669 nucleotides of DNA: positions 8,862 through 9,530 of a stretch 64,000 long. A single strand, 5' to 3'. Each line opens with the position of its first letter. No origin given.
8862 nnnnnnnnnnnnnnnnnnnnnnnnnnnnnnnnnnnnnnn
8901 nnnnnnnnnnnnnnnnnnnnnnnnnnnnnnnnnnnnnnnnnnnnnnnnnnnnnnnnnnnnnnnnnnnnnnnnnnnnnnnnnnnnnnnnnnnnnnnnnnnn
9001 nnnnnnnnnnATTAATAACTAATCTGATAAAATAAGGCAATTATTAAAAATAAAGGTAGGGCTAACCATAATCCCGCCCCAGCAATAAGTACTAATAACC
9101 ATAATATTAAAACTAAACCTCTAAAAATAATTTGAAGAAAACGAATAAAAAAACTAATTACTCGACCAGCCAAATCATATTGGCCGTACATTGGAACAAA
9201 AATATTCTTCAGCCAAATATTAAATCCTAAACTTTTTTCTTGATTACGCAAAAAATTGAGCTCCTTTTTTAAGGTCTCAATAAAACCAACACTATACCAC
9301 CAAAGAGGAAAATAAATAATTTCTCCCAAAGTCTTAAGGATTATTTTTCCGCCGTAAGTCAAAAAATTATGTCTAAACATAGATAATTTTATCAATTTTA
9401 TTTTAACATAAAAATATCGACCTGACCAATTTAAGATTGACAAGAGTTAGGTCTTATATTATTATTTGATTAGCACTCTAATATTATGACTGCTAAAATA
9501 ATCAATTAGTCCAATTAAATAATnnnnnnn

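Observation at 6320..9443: Membrane-anchored Clp/Hsp100 ATPase with an inactivated-looking NBD1, in an operon with a small membrane protein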

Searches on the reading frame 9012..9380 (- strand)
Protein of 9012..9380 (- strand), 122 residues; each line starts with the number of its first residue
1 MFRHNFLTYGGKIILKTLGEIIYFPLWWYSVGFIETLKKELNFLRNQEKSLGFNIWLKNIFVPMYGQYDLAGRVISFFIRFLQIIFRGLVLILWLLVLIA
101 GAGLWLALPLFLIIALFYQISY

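Call 4: search_protein_families(library=pfam, proteins=[window:9012-9380:-], max_evalue=0.01)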
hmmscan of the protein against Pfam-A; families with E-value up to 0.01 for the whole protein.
window:9012-9380:- (122 aa): 0 families

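Call 6: search_protein_families(library=ncbifam, proteins=[window:9012-9380:-], max_evalue=0.01)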
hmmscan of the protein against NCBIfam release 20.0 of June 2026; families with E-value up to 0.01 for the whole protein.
window:9012-9380:- (122 aa): 0 families

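Call 17: find_homologous_proteins(query=window:9012-9380:-, max_evalue=0.001)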
Query window:9012-9380:- (122 aa): 332 proteins with E <= 0.001 among 347 candidates; the best 120 are listed.
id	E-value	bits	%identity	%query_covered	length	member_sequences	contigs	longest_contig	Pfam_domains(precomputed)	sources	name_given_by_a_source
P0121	1.3e-71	256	100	100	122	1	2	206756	-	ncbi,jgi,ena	ncbi:MAG: hypothetical protein WCT50_00810 [Patescibacteria group bacterium]|jgi:hypothetical protei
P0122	1.5e-60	221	84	99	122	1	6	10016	-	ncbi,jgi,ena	jgi:hypothetical protein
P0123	1.6e-60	221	83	99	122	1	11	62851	-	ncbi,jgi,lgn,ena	jgi:hypothetical protein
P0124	1.5e-57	211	80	99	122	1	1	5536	-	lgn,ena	-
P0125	2.0e-57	211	80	99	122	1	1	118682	-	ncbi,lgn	-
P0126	3.3e-53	197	79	84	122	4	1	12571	-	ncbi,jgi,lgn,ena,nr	ncbi:MAG TPA: hypothetical protein VFD16_03320 [Candidatus Saccharimonadales bacterium]|nr:hypotheti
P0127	3.0e-51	191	73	99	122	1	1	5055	-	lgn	-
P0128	3.9e-51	190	72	98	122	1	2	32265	-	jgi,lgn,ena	jgi:hypothetical protein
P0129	6.5e-51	189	73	98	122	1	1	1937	-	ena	-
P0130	8.2e-51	189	72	99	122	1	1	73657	-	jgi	jgi:hypothetical protein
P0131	2.8e-50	187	77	74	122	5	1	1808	-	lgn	-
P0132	7.9e-50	186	74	84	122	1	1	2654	-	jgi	jgi:hypothetical protein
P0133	9.3e-50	186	75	84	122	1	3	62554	-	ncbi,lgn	-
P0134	5.2e-49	183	69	99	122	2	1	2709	-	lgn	-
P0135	6.0e-49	183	69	99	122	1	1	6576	-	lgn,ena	-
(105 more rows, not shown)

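Call 41: search_protein_families(library=pfam, alignment_id=A3, max_evalue=1)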
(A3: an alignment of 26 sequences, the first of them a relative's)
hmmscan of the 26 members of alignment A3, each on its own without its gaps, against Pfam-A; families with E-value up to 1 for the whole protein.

A. member 1, P0121 (122 aa): 0 families

B. families by the number of members that match (of 26 scanned): 2 families
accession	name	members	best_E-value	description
PF03023.19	MurJ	1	0.00025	Lipid II flippase MurJ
PF25730.1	Herpes_BDLF2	1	0.6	Gammaherpesvirus intercellular spread glycoprotein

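Call 50: predict_structure(alignment_id=A4)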
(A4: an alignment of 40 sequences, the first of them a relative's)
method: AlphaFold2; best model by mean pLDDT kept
length: 122 residues; sequences in the alignment: 40
mean_pLDDT: 90.0   pTM: 0.68
mean pLDDT of the five models: 90.0, 89.3, 89.2, 88.7, 87.9
residues with pLDDT >= 90: 88; 70-90: 27; 50-70: 5; < 50: 2
segments of 3 or more residues with pLDDT < 50: none
pLDDT, mean of each block of 10 residues (from residue 1): 66 89 91 96 96 93 80 91 96 97 94 92 82
secondary structure, 60 per line:
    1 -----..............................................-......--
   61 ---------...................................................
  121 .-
elements in order: H6-51 H53-58 H70-121

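Call 52: find_homologous_proteins(query=A3, max_evalue=0.001)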
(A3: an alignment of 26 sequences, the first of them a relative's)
Query A3 (26 sequences) (122 aa, profile of the alignment): 1968 proteins with E <= 0.001 among 7135 candidates; the best 120 are listed.
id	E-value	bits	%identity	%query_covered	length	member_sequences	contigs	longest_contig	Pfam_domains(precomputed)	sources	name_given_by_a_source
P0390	2.1e-43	165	52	80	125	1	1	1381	-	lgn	-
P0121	3.1e-43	164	100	100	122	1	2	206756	-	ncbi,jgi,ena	ncbi:MAG: hypothetical protein WCT50_00810 [Patescibacteria group bacterium]|jgi:hypothetical protei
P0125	4.1e-43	164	80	99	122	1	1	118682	-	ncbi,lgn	-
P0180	5.3e-43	164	68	72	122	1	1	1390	-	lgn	-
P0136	5.6e-43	164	69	99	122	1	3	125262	-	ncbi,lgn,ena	-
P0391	6.7e-43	163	50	89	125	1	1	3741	-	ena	-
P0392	9.6e-43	163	50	89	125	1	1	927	-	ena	-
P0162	1.2e-42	162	61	99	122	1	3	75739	-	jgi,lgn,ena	-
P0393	1.3e-42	162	44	80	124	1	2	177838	-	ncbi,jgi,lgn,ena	ncbi:MAG: hypothetical protein WC768_01565 [Patescibacteria group bacterium]|jgi:hypothetical protei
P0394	1.4e-42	162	45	80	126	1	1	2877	-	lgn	-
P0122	1.9e-42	162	84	99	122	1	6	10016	-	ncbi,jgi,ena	jgi:hypothetical protein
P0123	2.7e-42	161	83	99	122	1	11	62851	-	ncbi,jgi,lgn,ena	jgi:hypothetical protein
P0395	2.9e-42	161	46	75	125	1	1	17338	-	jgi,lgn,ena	-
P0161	3.3e-42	161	70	72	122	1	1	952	-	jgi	jgi:hypothetical protein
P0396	4.0e-42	161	42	96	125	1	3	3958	-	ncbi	-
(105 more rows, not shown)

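Call 56: fold_search(model_id=the predicted structure, library=pdb)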
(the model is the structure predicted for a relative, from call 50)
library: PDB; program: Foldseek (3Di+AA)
matches with E <= 10: 36; with E <= 0.001: 0
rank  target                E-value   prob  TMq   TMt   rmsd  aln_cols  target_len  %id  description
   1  8gym_Z1               3.7e+00  0.25  0.37  0.43   5.1        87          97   15  Cryo-EM structure of Tetrahymena thermophila respiratory mega-complex MC IV2+(I+III2+II)2 (released 2023-06-14)
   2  8b6h_EG               3.7e+00  0.25  0.37  0.43   4.8        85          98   15  Cryo-EM structure of cytochrome c oxidase dimer (complex IV) from respiratory supercomplex of Tetrahymena thermophila (released 2023-03-29)
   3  9qwr_B                4.5e+00  0.09  0.28  0.21   8.4       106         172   12  MIC60 helical bundle dimer (released 2026-02-25)
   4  3r84_D                5.0e+00  0.07  0.23  0.30   7.1        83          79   20  Structure of the Mediator head subcomplex Med11/22 (released 2011-04-27)
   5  3r84_N                5.0e+00  0.07  0.23  0.30   7.1        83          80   20  Structure of the Mediator head subcomplex Med11/22 (released 2011-04-27)
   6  7ena_v                5.3e+00  0.08  0.29  0.27   6.6        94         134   14  TFIID-based PIC-Mediator holo-complex in pre-assembled state (pre-hPIC-MED) (released 2021-05-26)
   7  7upq_B                5.6e+00  0.25  0.39  0.56   4.0        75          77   17  Crystal structure of designed heterotrimeric assembly DHT03_1arm_A21/B/C (released 2022-12-14)
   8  7emf_V                5.6e+00  0.08  0.28  0.27   7.1        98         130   14  Human Mediator (deletion of MED1-IDR) in a Tail-extended conformation (released 2021-05-05)
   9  8opn_C                5.6e+00  0.08  0.29  0.06   8.3       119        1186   14  Human Coronavirus HKU1 spike glycoprotein in complex with an alpha2,8-linked 9-O-acetylated disialoside (1-up state) (released 2023-08-02)
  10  6ikn_B                5.6e+00  0.07  0.29  0.14  13.3       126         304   11  Crystal structure of the GAS7 F-BAR domain (released 2019-10-16)
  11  8iyj_B5               6.0e+00  0.13  0.35  0.24   7.0       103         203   16  Cryo-EM structure of the 48-nm repeat doublet microtubule from mouse sperm (released 2023-07-05)
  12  8i7o_B8               6.0e+00  0.11  0.30  0.23   7.1        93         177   16  In situ structure of axonemal doublet microtubules in mouse sperm with 16-nm repeat (released 2023-10-11)
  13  9vub_C                6.0e+00  0.10  0.35  0.15   9.9       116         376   14  channel C complex with 3 (released 2026-03-11)
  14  6o30_A                7.1e+00  0.28  0.58  0.15   3.9       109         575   12  Lipid A transporter MsbA from Salmonella typhimurium (released 2019-06-12)
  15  7nhn_0                7.1e+00  0.15  0.37  0.13   4.5        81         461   11  VgaL, an antibiotic resistance ABCF, in complex with 70S ribosome from Listeria monocytogenes (released 2021-05-05)
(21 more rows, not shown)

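Call 64: search_protein_families(library=padloc, proteins=[window:9012-9380:-], max_evalue=0.001)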
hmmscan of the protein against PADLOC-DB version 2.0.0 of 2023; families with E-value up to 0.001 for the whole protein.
window:9012-9380:- (122 aa): 0 families
